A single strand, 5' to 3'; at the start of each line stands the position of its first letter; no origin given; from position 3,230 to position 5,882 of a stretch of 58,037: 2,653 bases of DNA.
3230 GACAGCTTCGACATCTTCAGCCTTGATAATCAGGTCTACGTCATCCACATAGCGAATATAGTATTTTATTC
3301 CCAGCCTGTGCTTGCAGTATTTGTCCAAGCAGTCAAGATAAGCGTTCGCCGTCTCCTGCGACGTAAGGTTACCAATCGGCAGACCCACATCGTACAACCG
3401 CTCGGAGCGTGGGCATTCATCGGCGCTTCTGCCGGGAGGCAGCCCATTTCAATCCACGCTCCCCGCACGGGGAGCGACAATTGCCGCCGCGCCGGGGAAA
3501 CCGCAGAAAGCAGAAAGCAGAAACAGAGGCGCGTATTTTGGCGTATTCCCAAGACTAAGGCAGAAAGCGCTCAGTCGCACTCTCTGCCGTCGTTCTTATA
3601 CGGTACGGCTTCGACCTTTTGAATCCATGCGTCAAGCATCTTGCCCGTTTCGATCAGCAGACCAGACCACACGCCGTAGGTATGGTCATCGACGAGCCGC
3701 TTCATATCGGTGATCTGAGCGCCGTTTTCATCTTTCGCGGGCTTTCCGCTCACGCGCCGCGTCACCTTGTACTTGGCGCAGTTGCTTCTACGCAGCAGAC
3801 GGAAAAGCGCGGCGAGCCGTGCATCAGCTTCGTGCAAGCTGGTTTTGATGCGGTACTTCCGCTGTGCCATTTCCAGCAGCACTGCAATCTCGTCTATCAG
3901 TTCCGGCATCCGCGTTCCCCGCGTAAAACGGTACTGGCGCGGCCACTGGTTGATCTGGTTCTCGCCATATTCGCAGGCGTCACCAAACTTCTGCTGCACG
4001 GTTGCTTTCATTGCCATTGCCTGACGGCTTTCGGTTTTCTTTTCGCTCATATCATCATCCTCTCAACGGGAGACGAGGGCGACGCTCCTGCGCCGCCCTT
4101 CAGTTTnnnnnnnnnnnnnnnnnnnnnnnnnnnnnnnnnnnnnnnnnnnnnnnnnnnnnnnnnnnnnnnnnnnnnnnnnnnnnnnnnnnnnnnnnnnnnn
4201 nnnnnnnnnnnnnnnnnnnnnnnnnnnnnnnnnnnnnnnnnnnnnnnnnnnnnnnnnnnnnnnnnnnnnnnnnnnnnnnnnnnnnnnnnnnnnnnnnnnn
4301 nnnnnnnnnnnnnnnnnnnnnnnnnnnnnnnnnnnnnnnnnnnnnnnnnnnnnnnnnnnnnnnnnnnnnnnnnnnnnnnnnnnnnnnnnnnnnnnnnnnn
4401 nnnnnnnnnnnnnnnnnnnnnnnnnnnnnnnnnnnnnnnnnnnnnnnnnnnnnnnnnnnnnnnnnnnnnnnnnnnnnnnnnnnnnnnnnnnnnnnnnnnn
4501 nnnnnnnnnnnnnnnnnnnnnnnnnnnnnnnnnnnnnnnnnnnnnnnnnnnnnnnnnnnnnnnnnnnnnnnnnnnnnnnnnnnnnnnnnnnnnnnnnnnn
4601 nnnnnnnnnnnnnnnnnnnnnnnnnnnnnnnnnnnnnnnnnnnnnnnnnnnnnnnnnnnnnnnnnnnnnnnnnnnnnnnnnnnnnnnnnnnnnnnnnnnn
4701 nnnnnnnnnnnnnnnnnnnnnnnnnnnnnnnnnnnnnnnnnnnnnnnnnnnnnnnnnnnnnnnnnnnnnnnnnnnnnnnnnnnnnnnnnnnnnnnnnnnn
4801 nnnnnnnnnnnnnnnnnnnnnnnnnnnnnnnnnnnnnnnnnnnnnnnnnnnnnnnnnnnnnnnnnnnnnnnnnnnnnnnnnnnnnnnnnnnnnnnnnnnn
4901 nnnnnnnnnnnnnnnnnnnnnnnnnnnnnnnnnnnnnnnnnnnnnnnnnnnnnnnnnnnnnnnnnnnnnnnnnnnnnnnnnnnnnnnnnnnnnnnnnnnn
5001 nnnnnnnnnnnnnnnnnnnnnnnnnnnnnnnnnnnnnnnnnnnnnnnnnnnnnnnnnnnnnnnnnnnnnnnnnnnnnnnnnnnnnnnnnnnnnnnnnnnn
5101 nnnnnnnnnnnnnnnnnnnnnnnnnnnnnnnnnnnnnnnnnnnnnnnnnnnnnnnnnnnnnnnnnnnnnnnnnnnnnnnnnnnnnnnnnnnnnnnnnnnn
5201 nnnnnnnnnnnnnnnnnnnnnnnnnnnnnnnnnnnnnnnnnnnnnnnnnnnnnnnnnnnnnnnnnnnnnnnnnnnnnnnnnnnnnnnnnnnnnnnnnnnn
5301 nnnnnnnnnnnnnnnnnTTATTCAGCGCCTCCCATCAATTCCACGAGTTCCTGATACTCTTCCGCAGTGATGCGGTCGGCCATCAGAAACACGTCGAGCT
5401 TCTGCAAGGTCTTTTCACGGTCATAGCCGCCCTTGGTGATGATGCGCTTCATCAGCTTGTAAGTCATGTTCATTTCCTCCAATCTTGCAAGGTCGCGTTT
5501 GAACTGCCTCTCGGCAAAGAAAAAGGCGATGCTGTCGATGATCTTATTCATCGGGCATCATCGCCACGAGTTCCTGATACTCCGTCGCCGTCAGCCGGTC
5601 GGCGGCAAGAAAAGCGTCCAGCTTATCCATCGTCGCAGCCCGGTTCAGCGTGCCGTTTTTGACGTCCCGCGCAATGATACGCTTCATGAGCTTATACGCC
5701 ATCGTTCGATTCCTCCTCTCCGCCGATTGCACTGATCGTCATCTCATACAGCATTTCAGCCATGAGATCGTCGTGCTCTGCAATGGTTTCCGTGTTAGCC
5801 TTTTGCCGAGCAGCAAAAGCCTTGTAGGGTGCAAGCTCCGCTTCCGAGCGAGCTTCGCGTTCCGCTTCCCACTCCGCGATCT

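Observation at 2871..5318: Decayed DGR: intact target, VR, hairpin and Avd, but a 26-nt TR stub and a broken RT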

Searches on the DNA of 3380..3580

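Call 7: search_rna_families(source=window, start=3380, end=3580, threshold=evalue, max_evalue=10, show_alignments=3)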
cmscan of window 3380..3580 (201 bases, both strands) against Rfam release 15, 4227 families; matches with E-value up to 10: 8.
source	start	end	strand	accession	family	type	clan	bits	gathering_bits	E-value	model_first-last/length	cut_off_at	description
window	3447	3480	-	RF01334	CRISPR-DR21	Gene; CRISPR;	-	17.5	48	1.3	1-37/37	no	CRISPR RNA direct repeat element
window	3447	3478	-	RF01322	CRISPR-DR9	Gene; CRISPR;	-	17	45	0.24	1-37/37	no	CRISPR RNA direct repeat element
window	3420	3507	-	RF03115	KDPG-aldolase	Gene; sRNA;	-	14.6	54.6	1.8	1-88/88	no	KDPG-aldolase RNA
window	3446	3475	-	RF01347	CRISPR-DR37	Gene; CRISPR;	-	14.1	40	8.3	1-35/35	no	CRISPR RNA direct repeat element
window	3460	3498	-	RF00603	SNORD23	Gene; snRNA; snoRNA; CD-box;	-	12.9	64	3.5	1-110/110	no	Small nucleolar RNA SNORD23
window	3460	3473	-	RF01370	CRISPR-DR57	Gene; CRISPR;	-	11.7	39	9.1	8-21/37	no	CRISPR RNA direct repeat element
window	3400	3432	-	RF01122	sR39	Gene; snRNA; snoRNA; CD-box;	-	8.7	50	6.2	23-56/56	no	Small nucleolar RNA sR39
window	3477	3545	+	RF02250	Six3os1_5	Gene; lncRNA;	-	5.9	50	5.6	201-272/272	no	Six3os1 conserved region 5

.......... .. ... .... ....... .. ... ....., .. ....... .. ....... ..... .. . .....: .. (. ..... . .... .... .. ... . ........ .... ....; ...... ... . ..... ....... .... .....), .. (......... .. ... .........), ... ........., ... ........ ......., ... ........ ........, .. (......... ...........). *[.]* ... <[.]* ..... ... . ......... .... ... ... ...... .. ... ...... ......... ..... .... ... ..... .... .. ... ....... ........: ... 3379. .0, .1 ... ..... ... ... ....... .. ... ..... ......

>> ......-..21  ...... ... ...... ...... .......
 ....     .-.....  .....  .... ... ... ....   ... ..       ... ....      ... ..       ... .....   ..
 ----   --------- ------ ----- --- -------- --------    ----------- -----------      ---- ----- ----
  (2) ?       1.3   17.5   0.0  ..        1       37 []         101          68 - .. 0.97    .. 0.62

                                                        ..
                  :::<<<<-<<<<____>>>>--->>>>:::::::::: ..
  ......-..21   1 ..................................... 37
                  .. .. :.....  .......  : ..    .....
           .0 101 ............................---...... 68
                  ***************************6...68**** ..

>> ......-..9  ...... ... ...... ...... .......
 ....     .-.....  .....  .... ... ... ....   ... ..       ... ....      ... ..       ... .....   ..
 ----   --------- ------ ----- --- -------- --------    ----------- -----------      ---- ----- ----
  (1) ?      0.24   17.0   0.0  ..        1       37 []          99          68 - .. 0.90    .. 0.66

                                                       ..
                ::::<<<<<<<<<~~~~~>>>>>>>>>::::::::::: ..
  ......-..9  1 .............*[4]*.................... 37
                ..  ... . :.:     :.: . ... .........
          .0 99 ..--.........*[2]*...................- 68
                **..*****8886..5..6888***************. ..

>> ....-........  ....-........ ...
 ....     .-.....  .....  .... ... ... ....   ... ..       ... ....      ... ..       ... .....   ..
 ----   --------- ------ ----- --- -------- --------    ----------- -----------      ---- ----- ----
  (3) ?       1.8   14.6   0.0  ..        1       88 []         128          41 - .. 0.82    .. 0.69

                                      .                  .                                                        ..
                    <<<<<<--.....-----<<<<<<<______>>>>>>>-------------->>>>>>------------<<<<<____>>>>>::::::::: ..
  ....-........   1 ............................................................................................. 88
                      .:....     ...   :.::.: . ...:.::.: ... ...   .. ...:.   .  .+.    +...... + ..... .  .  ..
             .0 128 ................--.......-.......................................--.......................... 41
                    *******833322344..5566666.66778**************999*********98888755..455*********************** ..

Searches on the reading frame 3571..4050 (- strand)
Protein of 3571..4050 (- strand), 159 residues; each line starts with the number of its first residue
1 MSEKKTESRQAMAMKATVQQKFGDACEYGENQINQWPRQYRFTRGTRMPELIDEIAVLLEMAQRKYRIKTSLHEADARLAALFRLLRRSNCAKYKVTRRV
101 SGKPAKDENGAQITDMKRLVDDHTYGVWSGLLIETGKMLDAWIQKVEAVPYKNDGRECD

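Call 6: search_protein_families(library=pfam, proteins=[window:3571-4050:-], max_evalue=0.1)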
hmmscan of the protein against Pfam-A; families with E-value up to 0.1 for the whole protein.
window:3571-4050:- (159 aa): 1 family
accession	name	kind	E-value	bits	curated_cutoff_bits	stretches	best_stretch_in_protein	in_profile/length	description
PF22296.2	bAvd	-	2.8e-10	41.1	40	1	18-92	3-77/107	bAvd-like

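Call 17: find_encoding_contigs(protein=window:3571-4050:-, flank=4000, max_places=10)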
Protein window:3571-4050:- (159 aa): 24 contigs read that carry it; 7 places shown.
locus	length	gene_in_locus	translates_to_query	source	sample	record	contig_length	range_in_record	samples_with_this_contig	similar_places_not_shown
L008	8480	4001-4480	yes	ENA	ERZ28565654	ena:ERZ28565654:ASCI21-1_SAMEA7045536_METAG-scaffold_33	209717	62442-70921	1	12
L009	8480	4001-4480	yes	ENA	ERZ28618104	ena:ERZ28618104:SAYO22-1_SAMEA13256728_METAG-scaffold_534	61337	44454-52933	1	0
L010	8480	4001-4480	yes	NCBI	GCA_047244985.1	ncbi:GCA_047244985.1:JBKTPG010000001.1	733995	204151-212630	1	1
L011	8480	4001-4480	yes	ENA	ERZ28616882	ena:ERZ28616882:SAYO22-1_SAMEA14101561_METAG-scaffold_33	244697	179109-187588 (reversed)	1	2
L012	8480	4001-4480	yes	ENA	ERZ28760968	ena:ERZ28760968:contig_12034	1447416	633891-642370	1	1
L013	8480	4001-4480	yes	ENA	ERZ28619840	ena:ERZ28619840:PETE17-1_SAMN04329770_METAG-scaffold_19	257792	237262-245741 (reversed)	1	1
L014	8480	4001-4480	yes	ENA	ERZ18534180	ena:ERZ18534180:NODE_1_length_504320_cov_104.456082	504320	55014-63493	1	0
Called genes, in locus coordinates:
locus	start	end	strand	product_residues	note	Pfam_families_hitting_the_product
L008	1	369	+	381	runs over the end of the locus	PF04865:Baseplate_J, PF26078:Baseplate_J_M, PF26079:Baseplate_J_C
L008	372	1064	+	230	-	PF10076:Phage_Mu_Gp48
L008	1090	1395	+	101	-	-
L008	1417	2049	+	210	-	-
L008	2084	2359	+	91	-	-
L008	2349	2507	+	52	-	-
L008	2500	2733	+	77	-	-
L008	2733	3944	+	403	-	-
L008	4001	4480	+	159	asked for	PF22296:bAvd (weak)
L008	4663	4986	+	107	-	-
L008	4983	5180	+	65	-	-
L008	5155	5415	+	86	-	-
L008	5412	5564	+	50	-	-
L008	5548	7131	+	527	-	PF01183:Glyco_hydro_25, PF01471:PG_binding_1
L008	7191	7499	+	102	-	-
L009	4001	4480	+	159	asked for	PF22296:bAvd (weak)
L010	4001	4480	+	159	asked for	PF22296:bAvd (weak)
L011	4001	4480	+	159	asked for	PF22296:bAvd (weak)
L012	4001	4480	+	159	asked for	PF22296:bAvd (weak)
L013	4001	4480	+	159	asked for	PF22296:bAvd (weak)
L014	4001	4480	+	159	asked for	PF22296:bAvd (weak)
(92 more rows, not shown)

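Call 61: search_protein_families(library=ncbifam, proteins=[window:3571-4050:-], max_evalue=0.01)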
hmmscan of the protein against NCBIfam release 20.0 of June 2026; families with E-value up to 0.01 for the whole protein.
window:3571-4050:- (159 aa): 1 family
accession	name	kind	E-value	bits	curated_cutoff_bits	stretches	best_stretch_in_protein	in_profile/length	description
NF033474.1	DivGenRetAVD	equivalog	1.2e-12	48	80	1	18-90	3-75/104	diversity-generating retroelement protein Avd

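Call 94: search_protein_families(library=phrogs, proteins=[window:3571-4050:-], max_evalue=0.001)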
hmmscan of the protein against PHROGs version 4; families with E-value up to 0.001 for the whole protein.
window:3571-4050:- (159 aa): 1 family
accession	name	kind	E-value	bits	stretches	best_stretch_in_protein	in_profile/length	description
phrog_3206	-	DNA, RNA and nucleotide metabolism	3e-17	63.6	1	3-148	3-126/154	Avd protein of DGR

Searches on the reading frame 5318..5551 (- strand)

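Call 6: search_protein_families(library=pfam, proteins=[window:5318-5551:-], max_evalue=0.1)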
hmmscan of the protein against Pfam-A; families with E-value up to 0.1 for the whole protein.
window:5318-5551:- (77 aa): 0 families

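Call 94: search_protein_families(library=phrogs, proteins=[window:5318-5551:-], max_evalue=0.001)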
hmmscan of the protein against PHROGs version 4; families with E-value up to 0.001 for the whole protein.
window:5318-5551:- (77 aa): 2 families
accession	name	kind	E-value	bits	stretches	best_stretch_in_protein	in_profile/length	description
phrog_2310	-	unknown function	1.4e-15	57.9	1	29-73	2-47/72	-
phrog_23208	-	head and packaging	1.3e-05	24.6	1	29-75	788-834/840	virion structural protein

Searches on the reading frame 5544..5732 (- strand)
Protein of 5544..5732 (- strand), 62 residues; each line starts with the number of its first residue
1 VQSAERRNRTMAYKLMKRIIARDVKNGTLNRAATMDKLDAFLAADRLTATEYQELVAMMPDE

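Call 6: search_protein_families(library=pfam, proteins=[window:5544-5732:-], max_evalue=0.1)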
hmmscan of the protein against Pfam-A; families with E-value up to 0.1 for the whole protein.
window:5544-5732:- (62 aa): 0 families

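Call 94: search_protein_families(library=phrogs, proteins=[window:5544-5732:-], max_evalue=0.001)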
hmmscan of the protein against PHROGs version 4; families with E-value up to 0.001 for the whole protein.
window:5544-5732:- (62 aa): 1 family
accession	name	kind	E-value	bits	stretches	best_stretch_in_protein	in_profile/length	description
phrog_2310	-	unknown function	9.1e-09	36.1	1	11-61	2-49/72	-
